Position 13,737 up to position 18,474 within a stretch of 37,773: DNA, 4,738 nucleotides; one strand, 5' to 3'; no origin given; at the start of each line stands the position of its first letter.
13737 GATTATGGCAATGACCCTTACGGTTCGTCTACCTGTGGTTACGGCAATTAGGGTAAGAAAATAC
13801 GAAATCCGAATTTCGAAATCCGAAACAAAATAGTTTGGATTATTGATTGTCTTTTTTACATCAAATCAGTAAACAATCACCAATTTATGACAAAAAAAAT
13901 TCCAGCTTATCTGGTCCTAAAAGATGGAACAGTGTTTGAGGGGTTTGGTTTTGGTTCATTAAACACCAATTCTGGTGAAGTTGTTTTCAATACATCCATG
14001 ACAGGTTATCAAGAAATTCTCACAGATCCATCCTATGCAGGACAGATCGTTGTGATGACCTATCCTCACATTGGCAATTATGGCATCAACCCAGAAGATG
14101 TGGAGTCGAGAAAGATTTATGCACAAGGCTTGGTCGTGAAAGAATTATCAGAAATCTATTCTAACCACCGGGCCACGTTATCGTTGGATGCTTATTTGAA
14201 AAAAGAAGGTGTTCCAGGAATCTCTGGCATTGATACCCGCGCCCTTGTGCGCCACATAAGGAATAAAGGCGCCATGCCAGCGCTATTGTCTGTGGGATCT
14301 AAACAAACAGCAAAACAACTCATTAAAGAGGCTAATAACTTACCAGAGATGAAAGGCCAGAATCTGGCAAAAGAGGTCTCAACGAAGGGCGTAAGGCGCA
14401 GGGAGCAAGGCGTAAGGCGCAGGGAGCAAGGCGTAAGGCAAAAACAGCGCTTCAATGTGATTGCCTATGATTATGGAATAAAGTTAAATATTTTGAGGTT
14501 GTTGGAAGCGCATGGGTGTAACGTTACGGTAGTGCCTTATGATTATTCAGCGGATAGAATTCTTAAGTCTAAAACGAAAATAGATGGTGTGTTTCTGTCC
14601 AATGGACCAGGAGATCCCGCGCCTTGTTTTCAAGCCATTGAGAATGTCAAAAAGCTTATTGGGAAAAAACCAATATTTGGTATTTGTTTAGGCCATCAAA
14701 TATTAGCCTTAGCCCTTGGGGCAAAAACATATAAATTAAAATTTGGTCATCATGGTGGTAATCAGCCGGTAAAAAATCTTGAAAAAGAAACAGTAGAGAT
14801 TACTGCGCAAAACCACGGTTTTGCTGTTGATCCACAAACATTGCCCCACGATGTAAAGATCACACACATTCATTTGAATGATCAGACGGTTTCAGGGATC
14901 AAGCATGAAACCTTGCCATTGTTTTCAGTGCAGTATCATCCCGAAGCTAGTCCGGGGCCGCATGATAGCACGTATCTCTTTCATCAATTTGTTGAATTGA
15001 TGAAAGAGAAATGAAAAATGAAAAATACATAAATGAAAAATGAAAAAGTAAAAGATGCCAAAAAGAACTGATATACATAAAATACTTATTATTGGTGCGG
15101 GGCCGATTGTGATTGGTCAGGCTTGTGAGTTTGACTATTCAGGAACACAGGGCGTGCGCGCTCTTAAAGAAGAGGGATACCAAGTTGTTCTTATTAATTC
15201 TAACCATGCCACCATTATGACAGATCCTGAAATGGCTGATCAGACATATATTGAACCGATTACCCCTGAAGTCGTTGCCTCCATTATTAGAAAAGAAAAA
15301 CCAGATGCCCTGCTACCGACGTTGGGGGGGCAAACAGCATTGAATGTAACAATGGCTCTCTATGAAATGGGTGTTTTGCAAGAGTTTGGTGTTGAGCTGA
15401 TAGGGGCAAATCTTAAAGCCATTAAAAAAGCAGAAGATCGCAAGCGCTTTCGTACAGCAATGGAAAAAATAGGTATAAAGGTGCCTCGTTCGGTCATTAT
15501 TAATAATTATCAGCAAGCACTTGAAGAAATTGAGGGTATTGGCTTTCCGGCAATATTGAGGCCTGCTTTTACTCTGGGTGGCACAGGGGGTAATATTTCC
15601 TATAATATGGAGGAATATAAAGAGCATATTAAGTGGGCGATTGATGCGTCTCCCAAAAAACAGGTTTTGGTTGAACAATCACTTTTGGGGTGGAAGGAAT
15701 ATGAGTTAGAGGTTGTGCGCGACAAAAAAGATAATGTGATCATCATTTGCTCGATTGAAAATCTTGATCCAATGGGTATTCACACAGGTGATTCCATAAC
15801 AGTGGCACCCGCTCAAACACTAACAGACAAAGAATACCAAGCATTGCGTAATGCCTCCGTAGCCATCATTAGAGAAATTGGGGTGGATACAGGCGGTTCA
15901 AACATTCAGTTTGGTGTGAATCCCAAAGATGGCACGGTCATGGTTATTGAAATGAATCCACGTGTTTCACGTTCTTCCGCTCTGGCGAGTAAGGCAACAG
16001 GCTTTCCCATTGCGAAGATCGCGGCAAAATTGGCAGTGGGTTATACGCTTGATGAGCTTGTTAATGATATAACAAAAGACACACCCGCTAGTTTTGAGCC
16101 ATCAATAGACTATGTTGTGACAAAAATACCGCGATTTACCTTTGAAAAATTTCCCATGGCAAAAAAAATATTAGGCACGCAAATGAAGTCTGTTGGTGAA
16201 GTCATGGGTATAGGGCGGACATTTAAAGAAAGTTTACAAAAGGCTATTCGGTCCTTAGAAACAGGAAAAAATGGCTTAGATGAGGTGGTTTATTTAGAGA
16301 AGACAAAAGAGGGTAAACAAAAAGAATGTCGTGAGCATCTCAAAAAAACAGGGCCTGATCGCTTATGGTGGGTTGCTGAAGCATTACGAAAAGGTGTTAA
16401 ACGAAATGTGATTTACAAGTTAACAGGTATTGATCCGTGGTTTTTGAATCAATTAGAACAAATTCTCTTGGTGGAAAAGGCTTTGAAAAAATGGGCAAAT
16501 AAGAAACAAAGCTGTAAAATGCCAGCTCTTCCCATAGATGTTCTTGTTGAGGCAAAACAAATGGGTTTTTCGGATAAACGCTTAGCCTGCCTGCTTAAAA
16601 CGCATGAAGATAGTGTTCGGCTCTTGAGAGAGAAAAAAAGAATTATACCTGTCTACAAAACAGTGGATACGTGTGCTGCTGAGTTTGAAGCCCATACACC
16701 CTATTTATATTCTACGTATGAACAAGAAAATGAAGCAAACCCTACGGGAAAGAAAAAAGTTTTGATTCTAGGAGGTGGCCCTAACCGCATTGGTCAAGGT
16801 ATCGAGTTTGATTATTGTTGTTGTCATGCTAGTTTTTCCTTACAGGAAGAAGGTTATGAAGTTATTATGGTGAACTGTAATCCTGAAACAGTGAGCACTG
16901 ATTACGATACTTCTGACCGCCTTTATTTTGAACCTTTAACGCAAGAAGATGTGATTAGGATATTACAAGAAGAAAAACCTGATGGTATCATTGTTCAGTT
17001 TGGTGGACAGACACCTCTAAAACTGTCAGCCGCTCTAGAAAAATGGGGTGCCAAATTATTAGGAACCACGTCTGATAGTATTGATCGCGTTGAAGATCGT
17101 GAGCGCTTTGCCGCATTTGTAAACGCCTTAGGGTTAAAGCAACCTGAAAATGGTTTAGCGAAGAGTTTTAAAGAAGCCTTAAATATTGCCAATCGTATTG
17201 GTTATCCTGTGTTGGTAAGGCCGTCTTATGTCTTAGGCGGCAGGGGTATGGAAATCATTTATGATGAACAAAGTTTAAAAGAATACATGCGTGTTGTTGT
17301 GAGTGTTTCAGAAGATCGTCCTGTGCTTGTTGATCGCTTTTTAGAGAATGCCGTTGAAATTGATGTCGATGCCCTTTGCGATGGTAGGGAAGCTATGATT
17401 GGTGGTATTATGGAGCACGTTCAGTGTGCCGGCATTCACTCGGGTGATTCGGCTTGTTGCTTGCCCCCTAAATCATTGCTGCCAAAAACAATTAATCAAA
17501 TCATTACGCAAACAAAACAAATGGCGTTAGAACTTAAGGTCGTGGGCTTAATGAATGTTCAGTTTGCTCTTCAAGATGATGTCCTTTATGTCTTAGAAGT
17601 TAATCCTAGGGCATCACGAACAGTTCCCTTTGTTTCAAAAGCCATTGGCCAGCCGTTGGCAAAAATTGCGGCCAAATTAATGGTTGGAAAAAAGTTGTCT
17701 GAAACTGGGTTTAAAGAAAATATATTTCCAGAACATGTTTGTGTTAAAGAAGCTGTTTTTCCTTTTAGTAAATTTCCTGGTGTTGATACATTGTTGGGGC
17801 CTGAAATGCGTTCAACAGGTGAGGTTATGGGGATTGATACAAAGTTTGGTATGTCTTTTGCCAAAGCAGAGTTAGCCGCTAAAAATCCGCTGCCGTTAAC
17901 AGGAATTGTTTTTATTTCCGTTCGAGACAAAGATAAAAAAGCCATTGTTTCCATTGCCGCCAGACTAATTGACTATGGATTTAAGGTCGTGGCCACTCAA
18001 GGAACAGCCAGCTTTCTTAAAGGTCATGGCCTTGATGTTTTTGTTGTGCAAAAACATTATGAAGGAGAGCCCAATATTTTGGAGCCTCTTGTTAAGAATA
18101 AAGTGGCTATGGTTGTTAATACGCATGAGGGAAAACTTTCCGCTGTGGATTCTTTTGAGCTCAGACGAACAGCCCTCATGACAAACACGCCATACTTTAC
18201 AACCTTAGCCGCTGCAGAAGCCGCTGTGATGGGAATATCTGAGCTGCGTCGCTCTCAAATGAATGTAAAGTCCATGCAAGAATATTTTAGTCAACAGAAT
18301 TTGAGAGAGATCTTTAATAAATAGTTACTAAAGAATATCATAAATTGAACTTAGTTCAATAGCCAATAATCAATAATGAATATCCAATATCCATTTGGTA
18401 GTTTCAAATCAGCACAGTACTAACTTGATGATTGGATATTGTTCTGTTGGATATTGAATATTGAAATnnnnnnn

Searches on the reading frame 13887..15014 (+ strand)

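Call 34: search_protein_families(library=pfam, proteins=[window:13887-15014:+], max_evalue=0.001)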
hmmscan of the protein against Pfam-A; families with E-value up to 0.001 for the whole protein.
window:13887-15014:+ (375 aa): 3 families
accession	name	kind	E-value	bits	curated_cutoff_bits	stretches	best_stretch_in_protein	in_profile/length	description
PF00117.34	GATase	-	9e-59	198.8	22.8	1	194-370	3-189/190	Glutamine amidotransferase class-I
PF00988.28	CPSase_sm_chain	-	1.7e-56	189.9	27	1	9-133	1-125/126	Carbamoyl-phosphate synthase small chain, CPSase domain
PF07722.19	Peptidase_C26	-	5e-08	33.4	20.5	1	259-283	104-128/219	Peptidase C26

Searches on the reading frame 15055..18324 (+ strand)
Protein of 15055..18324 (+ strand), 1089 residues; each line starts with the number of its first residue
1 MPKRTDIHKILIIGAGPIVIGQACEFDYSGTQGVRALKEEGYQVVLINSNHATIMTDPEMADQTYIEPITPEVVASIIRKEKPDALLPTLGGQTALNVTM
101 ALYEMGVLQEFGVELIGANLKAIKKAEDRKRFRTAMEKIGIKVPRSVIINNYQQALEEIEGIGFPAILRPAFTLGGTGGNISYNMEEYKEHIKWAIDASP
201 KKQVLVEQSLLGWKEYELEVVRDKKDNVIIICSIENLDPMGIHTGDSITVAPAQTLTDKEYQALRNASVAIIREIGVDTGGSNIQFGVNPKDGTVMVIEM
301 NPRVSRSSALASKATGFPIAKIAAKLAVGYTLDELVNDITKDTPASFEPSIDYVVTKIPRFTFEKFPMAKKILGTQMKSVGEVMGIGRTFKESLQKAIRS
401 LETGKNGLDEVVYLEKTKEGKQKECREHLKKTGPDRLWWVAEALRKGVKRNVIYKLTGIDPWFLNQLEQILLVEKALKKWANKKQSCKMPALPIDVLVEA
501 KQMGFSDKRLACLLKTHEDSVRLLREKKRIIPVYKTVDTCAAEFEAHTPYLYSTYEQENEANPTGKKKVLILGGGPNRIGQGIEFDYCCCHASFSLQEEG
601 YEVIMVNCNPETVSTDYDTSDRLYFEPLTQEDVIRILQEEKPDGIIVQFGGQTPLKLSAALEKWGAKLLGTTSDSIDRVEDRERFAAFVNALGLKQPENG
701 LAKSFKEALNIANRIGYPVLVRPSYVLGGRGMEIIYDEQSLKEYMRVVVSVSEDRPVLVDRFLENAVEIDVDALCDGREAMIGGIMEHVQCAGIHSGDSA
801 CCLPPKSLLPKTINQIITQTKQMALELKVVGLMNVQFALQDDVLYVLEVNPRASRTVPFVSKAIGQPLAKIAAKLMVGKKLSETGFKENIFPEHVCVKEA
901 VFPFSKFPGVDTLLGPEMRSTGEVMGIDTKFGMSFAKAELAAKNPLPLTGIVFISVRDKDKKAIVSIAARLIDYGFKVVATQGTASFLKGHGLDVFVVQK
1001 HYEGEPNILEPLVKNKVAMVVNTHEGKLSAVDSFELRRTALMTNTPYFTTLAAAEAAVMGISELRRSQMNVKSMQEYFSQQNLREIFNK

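Call 13: find_related_loci(query=window:15055-18324:+, collection=genome_contigs, flank=10000)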
Query window:15055-18324:+ (1089 aa) in genome_contigs; peptide patterns used: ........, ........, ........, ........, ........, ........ (x = any residue, [..] = any of these).
600 stretches matched a pattern (row limit reached: there are more); 600 encode a relative of the query (tblastn E <= 1e-3); the best 80 are kept; 80 distinct loci.
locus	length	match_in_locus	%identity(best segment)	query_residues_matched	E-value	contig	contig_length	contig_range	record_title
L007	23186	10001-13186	61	1-1070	0e+0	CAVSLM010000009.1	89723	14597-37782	MAG: uncultured Gammaproteobacteria bacterium isolate MFD04944.bin.2.113 genome assembly, contig: contig_48624, whole ge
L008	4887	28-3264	61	1-1078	0e+0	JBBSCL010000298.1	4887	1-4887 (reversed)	MAG: Leptolyngbyales cyanobacterium isolate metawrap_la6_18 metawrap_la6_18_K_969444_L_4887_cov_41.4347, whole genome sh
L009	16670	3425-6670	61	1-1077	0e+0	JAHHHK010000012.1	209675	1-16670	MAG: Komarekiella atlantica HA4396-MV6 scaffold_98_c1, whole genome shotgun sequence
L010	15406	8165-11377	60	1-1083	0e+0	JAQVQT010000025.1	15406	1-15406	MAG: Smithellaceae bacterium isolate STF1_233 NODE_10451_length_15406_cov_8.251587_Sandtown_F1, whole genome shotgun seq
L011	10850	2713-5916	60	1-1079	0e+0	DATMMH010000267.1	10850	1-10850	MAG TPA_asm: Candidatus Dormiibacterota bacterium isolate SMAG_U12818 k141_1741935, whole genome shotgun sequence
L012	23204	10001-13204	60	1-1078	0e+0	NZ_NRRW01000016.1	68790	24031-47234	Thiococcus pfennigii strain Pfennig 8320 scaffold0016, whole genome shotgun sequence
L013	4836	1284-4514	60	1-1078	0e+0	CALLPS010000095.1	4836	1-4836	MAG: uncultured Pleurocapsa sp. isolate H4_Bin_Bin_164_1 genome assembly, contig: c_000000059843, whole genome shotgun s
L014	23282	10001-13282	60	1-1084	0e+0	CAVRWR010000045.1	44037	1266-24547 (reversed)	MAG: uncultured cyanobacterium isolate MFD02832.bin.2.2 genome assembly, contig: contig_20784, whole genome shotgun sequ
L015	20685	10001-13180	61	1-1075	0e+0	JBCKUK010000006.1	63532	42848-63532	Methylophilaceae bacterium isolate SLM_MC1B_02-C23 Node_6_length_63532_cov_88.689558, whole genome shotgun sequence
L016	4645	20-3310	59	1-1080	0e+0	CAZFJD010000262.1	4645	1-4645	MAG TPA_asm: uncultured Syntrophaceae bacterium isolate binchicken_co325_68 genome assembly, contig: NODE_11392_length_4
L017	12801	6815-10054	59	1-1077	0e+0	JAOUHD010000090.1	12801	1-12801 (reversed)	MAG: Nitrospira sp. isolate 4_1_May_SF_Bin53 4_1_May_SF_Bin53_scaffold_1994_c1, whole genome shotgun sequence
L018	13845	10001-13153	62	1-1063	0e+0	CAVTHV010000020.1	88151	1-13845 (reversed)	MAG: uncultured beta proteobacterium isolate MFD05942.bin.2.252 genome assembly, contig: contig_35626, whole genome shot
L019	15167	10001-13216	59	1-1083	0e+0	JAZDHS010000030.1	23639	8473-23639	MAG: Candidatus Omnitrophota bacterium isolate MEGAHIT-group-0.348 k141_19388421, whole genome shotgun sequence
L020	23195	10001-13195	60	1-1077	0e+0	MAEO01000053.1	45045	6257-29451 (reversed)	MAG: Smithella sp. M82 Smithella_M82_scaffold_83, whole genome shotgun sequence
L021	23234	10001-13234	61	1-1077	0e+0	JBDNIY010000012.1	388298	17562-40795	MAG: Parvibaculaceae bacterium isolate metabat2.29.WLB k141_603042, whole genome shotgun sequence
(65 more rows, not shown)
